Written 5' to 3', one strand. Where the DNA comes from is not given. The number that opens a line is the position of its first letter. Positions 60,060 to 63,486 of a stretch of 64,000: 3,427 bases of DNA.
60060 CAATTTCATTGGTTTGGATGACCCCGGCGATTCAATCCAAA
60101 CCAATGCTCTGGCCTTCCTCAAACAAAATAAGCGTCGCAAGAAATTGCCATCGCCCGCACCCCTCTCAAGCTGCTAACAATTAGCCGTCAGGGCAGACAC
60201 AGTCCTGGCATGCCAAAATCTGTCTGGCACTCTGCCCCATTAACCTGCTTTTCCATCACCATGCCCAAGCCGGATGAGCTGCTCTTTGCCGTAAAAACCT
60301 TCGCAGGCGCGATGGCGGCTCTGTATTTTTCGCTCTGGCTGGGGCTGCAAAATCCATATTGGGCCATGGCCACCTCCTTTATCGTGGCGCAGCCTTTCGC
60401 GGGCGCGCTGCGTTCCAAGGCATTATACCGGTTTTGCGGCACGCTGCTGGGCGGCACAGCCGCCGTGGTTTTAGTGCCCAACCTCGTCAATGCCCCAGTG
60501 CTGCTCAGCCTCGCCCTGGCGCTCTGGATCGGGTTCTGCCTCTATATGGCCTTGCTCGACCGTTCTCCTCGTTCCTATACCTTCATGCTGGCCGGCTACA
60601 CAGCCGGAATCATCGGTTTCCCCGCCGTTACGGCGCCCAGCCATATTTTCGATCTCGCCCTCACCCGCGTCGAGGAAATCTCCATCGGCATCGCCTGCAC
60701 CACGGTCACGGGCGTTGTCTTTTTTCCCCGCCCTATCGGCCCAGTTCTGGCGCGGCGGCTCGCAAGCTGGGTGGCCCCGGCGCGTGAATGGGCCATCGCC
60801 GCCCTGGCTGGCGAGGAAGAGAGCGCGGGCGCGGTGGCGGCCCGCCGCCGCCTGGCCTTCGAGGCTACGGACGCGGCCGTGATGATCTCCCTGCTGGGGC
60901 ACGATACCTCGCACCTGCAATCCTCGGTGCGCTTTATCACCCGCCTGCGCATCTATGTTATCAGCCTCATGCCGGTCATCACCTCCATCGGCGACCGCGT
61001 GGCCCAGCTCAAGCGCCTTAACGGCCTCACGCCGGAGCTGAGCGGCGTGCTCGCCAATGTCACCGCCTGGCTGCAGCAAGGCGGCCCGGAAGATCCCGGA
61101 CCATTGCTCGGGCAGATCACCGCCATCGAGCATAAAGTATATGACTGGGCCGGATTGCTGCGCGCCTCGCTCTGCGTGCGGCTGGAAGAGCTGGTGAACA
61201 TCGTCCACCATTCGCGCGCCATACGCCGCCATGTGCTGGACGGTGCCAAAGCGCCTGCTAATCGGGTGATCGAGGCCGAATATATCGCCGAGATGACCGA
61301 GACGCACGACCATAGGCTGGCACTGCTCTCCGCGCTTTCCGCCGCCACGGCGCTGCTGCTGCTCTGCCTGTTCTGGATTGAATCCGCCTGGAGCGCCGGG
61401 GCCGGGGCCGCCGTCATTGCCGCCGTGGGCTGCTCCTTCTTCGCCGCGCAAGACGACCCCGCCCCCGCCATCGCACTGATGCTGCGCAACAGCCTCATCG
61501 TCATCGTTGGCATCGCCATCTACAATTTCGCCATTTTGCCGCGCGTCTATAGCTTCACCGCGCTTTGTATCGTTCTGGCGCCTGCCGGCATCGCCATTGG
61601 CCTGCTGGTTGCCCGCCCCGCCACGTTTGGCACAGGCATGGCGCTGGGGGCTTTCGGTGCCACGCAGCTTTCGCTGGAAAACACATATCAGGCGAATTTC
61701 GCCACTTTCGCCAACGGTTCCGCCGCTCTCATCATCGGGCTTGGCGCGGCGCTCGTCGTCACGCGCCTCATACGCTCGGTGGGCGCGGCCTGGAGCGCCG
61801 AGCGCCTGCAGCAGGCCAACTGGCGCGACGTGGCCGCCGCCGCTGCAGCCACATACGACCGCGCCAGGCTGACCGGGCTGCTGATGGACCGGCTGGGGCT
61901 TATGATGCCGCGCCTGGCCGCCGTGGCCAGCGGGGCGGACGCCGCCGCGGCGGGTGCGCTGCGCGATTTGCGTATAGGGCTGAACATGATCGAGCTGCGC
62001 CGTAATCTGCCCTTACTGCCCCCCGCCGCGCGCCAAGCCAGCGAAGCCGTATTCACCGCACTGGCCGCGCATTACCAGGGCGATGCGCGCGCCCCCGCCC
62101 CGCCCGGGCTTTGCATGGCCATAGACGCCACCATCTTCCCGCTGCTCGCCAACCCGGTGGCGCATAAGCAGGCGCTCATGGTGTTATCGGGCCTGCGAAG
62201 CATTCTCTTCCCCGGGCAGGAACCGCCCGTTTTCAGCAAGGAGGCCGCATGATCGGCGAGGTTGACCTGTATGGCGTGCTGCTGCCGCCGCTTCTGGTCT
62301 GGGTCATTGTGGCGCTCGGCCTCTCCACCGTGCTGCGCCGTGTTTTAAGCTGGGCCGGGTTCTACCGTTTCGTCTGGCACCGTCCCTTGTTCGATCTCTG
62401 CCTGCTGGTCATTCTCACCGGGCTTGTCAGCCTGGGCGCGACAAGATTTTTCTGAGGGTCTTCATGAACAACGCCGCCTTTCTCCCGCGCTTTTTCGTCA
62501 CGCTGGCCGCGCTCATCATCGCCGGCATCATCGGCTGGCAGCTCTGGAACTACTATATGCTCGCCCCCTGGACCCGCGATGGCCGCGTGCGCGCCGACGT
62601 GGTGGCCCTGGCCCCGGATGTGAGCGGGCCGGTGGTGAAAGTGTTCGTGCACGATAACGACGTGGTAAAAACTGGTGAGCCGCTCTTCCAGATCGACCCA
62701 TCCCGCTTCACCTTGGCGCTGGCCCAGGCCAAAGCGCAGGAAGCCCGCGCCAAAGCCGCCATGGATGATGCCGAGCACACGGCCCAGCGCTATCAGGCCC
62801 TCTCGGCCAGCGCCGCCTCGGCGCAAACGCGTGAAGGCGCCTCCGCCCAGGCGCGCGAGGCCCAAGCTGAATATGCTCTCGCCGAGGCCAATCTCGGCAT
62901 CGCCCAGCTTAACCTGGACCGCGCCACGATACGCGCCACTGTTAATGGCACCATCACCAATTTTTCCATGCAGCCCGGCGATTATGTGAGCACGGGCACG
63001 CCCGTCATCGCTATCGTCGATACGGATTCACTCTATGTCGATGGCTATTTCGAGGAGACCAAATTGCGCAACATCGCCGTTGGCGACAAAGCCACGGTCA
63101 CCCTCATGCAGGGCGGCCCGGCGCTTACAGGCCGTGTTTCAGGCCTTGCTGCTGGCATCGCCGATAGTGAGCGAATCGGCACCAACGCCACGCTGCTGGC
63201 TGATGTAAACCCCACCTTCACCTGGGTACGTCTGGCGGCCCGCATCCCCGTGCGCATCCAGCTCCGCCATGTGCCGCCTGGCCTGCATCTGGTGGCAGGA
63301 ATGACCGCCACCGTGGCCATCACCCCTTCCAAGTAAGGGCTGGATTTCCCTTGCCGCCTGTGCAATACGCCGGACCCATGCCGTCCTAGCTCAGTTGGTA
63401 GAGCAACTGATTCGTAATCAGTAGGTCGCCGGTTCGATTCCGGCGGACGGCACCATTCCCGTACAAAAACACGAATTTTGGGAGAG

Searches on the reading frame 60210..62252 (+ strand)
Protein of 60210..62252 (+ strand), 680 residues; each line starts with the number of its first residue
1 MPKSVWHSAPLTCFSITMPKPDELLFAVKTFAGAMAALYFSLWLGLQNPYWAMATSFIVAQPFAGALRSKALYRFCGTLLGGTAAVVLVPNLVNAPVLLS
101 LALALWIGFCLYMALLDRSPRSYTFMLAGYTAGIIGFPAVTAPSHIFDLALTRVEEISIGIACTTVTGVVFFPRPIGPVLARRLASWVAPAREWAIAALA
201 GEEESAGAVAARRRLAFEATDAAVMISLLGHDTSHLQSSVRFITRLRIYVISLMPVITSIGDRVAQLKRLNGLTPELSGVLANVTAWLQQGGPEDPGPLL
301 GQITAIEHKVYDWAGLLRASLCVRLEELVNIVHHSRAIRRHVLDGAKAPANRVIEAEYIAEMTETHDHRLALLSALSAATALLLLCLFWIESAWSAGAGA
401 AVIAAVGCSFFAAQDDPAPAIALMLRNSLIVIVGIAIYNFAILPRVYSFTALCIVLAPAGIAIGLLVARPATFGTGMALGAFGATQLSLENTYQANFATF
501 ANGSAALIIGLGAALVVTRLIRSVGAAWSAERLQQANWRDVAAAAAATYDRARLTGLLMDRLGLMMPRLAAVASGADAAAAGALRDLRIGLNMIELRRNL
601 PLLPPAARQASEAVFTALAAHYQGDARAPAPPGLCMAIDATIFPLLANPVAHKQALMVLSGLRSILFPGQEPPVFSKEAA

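Call 48: search_protein_families(library=pfam, proteins=[window:60210-62252:+], max_evalue=0.001)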
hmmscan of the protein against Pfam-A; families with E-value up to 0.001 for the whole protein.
window:60210-62252:+ (680 aa): 3 families
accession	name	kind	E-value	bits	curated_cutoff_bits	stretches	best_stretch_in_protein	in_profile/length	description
PF04632.18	FUSC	-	5e-170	567.8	30.9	1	24-672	2-659/660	Fusaric acid resistance protein family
PF13515.12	FUSC_2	-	2.2e-14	54.1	25.6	1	37-164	2-123/126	Fusaric acid resistance protein-like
PF06081.17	ArAE_1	-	4.4e-05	24.1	22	1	28-117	8-97/141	Aromatic acid exporter family member 1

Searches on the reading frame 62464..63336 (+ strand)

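Call 106: search_protein_families(library=pfam, proteins=[window:62464-63336:+], max_evalue=0.000001)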
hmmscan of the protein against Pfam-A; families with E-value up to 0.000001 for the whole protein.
window:62464-63336:+ (290 aa): 3 families
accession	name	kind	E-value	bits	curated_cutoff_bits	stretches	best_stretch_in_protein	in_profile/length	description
PF13437.12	HlyD_3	-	8.5e-15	55.8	22.2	1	155-237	1-85/106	HlyD family secretion protein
PF16576.10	HlyD_D23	-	1.1e-13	51.4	30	1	46-230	19-186/214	Barrel-sandwich domain of CusB or HlyD membrane-fusion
PF13533.13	Biotin_lipoyl_2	-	1.1e-12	47.8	29.8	1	47-78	1-32/32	Biotin-lipoyl like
